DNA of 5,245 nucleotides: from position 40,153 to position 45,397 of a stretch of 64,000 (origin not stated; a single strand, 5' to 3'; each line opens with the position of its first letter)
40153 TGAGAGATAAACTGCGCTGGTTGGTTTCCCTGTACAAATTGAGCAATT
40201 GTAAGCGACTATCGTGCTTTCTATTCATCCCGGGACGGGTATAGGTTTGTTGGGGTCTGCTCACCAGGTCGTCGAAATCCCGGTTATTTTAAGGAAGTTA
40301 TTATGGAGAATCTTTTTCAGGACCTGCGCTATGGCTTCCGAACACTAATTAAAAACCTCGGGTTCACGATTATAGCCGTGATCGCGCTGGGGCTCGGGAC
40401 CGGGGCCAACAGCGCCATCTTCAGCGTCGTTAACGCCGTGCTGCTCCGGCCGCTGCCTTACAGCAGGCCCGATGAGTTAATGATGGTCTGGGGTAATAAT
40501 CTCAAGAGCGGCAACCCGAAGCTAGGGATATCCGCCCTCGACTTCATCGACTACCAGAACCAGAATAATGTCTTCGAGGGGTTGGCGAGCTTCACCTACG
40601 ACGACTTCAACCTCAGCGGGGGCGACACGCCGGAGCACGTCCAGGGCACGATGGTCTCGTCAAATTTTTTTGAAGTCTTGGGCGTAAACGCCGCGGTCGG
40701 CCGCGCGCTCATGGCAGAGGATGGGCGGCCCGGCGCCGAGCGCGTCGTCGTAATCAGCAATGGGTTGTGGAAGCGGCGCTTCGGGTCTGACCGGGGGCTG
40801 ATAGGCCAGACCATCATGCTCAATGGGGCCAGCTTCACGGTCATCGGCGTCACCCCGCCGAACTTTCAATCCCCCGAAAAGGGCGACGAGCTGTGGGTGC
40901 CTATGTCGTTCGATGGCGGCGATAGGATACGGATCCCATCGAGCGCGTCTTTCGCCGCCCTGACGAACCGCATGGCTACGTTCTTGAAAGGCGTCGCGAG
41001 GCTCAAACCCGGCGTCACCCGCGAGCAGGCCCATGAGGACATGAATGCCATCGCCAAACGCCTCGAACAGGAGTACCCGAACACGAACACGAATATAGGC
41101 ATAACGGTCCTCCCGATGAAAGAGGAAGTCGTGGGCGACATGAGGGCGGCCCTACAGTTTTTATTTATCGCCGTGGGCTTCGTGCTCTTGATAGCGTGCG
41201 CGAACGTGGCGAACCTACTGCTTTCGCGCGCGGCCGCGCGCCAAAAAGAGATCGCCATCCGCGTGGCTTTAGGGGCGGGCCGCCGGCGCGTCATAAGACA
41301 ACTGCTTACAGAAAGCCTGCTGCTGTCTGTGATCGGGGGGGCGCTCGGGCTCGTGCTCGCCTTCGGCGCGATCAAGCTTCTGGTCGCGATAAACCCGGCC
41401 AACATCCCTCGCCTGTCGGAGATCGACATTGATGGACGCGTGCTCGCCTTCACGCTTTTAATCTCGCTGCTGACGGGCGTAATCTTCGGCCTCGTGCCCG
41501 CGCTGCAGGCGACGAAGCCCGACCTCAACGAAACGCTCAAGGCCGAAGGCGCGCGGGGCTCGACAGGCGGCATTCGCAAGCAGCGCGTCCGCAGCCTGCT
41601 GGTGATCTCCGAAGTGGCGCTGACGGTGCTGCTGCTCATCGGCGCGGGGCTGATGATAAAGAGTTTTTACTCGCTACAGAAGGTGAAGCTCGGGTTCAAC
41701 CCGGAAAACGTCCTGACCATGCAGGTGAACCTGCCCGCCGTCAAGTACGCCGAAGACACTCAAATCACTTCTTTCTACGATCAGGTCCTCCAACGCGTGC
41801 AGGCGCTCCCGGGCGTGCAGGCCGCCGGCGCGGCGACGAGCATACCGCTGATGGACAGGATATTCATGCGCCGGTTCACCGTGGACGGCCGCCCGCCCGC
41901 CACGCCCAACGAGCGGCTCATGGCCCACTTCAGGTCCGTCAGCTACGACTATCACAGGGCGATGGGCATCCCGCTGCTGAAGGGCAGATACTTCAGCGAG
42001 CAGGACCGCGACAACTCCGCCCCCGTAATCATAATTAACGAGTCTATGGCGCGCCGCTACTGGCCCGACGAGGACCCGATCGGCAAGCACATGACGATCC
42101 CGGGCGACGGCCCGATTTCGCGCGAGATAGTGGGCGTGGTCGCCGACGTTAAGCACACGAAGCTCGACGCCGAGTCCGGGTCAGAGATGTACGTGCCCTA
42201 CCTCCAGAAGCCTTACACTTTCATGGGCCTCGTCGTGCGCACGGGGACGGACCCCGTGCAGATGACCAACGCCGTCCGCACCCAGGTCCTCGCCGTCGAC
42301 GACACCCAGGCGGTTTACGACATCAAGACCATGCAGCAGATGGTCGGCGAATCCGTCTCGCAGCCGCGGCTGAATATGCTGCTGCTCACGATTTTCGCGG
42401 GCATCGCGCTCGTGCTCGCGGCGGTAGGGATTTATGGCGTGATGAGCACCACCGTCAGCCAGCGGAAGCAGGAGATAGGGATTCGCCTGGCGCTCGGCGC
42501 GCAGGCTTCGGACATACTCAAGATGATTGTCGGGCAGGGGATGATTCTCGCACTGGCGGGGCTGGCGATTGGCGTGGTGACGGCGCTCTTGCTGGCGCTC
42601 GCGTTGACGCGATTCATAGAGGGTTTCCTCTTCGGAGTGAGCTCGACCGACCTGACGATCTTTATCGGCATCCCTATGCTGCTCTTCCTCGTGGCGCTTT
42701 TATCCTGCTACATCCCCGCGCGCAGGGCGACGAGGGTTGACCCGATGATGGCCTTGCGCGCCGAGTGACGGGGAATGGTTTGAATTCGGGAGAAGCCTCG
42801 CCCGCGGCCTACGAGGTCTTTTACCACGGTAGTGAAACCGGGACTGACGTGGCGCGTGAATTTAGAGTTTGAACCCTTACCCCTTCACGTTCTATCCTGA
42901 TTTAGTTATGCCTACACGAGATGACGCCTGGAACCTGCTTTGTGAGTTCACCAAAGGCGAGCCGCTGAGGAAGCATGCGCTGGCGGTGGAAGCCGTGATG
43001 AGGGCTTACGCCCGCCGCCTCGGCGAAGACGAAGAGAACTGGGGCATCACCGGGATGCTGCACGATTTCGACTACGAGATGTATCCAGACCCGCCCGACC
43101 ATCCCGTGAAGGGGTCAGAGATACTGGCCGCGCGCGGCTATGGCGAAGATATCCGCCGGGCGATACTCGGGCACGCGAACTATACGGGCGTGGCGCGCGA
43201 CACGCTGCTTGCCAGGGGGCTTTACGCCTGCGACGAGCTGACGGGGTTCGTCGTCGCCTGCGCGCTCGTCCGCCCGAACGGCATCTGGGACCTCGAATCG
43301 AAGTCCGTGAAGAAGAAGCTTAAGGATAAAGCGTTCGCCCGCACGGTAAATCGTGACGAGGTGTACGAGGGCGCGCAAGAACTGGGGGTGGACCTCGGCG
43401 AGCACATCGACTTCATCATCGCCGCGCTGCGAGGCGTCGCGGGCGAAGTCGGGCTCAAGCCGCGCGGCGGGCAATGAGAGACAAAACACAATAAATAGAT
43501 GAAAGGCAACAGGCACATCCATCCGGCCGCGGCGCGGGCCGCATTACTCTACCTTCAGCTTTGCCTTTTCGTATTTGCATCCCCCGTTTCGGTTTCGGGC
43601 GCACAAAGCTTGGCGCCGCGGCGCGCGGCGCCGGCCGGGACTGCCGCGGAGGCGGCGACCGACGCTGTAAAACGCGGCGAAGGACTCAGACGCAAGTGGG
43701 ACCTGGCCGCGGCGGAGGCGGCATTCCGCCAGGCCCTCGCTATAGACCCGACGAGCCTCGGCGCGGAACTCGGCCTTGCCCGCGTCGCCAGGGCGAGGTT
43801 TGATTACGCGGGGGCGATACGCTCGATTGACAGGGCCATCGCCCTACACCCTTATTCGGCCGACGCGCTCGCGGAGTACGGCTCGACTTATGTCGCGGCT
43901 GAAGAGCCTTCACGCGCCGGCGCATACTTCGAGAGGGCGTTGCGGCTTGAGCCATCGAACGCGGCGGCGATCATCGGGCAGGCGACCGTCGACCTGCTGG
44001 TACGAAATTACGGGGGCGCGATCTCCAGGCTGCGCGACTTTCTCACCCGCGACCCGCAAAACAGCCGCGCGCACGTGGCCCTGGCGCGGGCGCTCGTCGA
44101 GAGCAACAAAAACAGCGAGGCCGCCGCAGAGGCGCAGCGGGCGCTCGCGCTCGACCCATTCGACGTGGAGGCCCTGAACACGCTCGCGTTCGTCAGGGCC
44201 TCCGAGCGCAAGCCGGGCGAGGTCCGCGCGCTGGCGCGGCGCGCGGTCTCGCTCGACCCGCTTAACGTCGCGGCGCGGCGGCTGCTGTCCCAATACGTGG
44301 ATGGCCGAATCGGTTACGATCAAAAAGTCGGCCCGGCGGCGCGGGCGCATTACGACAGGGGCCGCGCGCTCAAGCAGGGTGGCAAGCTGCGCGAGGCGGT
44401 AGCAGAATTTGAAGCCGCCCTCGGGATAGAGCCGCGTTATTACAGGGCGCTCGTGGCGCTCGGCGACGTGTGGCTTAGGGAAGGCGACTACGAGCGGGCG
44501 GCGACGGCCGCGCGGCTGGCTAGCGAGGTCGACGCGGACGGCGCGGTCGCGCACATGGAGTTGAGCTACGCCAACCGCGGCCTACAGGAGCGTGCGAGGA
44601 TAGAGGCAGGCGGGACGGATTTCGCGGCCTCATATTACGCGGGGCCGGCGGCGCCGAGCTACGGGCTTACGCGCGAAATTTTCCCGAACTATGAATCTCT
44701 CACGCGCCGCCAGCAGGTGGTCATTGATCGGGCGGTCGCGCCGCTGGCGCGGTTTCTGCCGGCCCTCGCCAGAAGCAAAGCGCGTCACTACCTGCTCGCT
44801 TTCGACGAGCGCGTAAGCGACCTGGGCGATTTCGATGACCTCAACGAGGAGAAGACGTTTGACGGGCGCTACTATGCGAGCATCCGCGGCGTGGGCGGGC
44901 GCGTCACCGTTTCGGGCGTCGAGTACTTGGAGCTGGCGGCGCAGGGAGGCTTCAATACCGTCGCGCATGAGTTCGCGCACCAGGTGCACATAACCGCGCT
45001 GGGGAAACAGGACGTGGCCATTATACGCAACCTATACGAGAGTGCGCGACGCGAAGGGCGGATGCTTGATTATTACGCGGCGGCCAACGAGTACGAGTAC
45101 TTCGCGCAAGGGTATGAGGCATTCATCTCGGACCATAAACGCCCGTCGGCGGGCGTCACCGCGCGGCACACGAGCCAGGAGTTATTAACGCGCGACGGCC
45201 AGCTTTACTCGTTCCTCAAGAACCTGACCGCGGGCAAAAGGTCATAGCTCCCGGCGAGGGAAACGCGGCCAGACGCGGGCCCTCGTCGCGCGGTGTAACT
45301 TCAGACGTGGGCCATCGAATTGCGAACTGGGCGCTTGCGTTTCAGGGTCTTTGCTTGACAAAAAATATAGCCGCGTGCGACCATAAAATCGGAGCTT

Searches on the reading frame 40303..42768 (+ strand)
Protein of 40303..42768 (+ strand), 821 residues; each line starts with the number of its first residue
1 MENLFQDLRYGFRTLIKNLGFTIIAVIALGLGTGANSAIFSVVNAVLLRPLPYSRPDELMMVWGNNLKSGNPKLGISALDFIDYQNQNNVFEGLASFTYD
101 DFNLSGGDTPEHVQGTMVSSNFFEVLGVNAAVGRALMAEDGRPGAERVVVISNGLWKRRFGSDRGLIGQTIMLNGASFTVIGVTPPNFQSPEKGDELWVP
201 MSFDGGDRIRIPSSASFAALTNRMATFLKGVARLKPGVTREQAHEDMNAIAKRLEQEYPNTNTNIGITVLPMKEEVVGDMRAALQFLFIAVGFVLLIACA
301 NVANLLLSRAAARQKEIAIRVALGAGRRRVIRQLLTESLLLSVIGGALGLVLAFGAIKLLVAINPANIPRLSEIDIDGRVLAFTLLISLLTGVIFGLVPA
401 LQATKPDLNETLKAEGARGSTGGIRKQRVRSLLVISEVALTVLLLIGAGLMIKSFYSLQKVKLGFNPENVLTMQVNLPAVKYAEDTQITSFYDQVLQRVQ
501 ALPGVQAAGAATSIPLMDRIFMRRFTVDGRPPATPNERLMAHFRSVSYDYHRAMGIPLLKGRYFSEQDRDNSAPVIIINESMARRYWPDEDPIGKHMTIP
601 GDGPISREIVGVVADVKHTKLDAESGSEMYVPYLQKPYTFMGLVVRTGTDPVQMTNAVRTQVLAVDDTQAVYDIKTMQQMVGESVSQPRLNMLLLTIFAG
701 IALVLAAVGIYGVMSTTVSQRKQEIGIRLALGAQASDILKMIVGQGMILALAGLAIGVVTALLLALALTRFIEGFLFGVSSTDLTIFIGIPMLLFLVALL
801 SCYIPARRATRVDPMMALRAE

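Call 9: search_protein_families(library=pfam, proteins=[window:40303-42768:+])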
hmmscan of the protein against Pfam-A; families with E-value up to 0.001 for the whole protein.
window:40303-42768:+ (821 aa): 2 families
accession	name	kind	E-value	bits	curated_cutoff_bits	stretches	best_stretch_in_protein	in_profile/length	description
PF12704.14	MacB_PCD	-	4e-38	132.2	27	2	22-249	1-206/207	MacB-like periplasmic core domain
PF02687.27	FtsX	-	4.4e-33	114.3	25.5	2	697-814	2-120/120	FtsX-like permease C-terminal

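Call 65: search_protein_families(library=ncbifam, proteins=[window:40303-42768:+], max_evalue=0.001)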
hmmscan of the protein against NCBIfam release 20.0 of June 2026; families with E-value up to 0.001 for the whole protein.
window:40303-42768:+ (821 aa): 9 families
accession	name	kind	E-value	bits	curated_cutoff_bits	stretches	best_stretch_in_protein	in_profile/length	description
TIGR03434.1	ADOP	subfamily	0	1044.9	622.3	1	4-821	1-803/803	ADOP family duplicated permease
NF007826.0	PRK10535.1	equivalog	3.6e-48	164.3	966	2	539-820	365-647/648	macrolide ABC transporter ATP-binding protein/permease MacB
NF038008.1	ABC_perm_DarB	equivalog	1e-10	40.2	700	1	282-479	271-461/777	darobactin export ABC transporter permease subunit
NF041854.1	ABC_perm_YbbP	equivalog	4.5e-10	38.1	999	1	279-393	236-353/806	putative ABC transporter permease subunit YbbP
TIGR02212.1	lolCE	equivalog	1.1e-08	34.5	362.45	1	693-821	269-411/411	lipoprotein-releasing ABC transporter permease subunit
TIGR02213.1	lolE_release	exception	2.2e-06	26.8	540.35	0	696-775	267-349/411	lipoprotein-releasing ABC transporter permease subunit LolE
TIGR00439.2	FtsX_Gneg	equivalog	1.4e-05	24.5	255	1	233-405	120-288/292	permease-like cell division protein FtsX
NF008357.0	PRK11146.1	exception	1.8e-05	23.8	439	0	695-815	270-408/414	lipoprotein-releasing ABC transporter permease subunit LolE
TIGR01185.1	devC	equivalog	4.2e-05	22.7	290.35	0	225-394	205-366/380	ABC transporter permease DevC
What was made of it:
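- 40303..42768 (+): ADOP duplicated MacB-like permease with no adjacent ATPase gene, the candidate partner exporter. Calls 9 and 65 (TIGR03434, 1045 bits).
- On ADOP (TIGR03434): 1044.9 bits against a cut-off of 622.3 (call 65).
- Checked: The permease scores 1045 bits against TIGR03434 ADOP, cut-off 622 (call 65).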

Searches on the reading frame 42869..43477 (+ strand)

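Call 9: search_protein_families(library=pfam, proteins=[window:42869-43477:+])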
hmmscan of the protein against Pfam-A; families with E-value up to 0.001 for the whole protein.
window:42869-43477:+ (202 aa): 1 family
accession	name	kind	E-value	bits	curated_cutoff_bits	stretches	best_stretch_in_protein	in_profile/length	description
PF01966.28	HD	-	3.5e-08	34.2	22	1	35-124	3-113/116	HD domain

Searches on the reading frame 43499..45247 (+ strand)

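Call 9: search_protein_families(library=pfam, proteins=[window:43499-45247:+])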
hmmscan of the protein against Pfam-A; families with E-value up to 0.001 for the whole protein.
window:43499-45247:+ (582 aa): 14 families
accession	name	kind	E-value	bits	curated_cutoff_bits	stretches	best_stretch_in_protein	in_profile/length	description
PF07719.23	TPR_2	-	3.9e-25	86.3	27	0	281-313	1-33/34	Tetratricopeptide repeat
PF14559.12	TPR_19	-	4.7e-22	78.5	25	3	170-226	6-61/68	Tetratricopeptide repeat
PF13431.12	TPR_17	-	4.3e-17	61.3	24.4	0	213-233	3-23/34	Tetratricopeptide repeat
PF13428.12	TPR_14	-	5.8e-16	57.9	23.5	0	122-162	2-42/44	Tetratricopeptide repeat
PF13181.12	TPR_8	-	2.4e-15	55.8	25.7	0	281-313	1-33/34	Tetratricopeptide repeat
PF13432.12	TPR_16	-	5e-14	52.9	32.7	3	169-222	11-64/65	Tetratricopeptide repeat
PF00515.34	TPR_1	-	4e-12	45.8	27.8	0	281-314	1-34/34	Tetratricopeptide repeat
PF23914.1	TPR_CcmH_CycH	-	2.4e-11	44.1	42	1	68-176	31-142/158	Cytochrome c-type biogenesis protein H TPR domain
PF13414.12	TPR_11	-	9.5e-11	41.7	26.8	0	288-326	1-39/42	TPR repeat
PF13371.12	TPR_9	-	6.2e-08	33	35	1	96-157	4-65/73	Tetratricopeptide repeat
PF24575.1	TPR_Slam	-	3.5e-07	31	35.2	1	160-210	52-102/104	Surface lipoprotein assembly modifier, N-terminal TPR repeats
PF12895.13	ANAPC3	-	2.6e-05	24.9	27.2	0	101-177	3-78/82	Anaphase-promoting complex, cyclosome, subunit 3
PF13176.12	TPR_7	-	3.8e-05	23.9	27.9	0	124-153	2-33/36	Tetratricopeptide repeat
PF13424.12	TPR_12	-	0.00049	20.7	30.1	0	90-150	6-74/77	Tetratricopeptide repeat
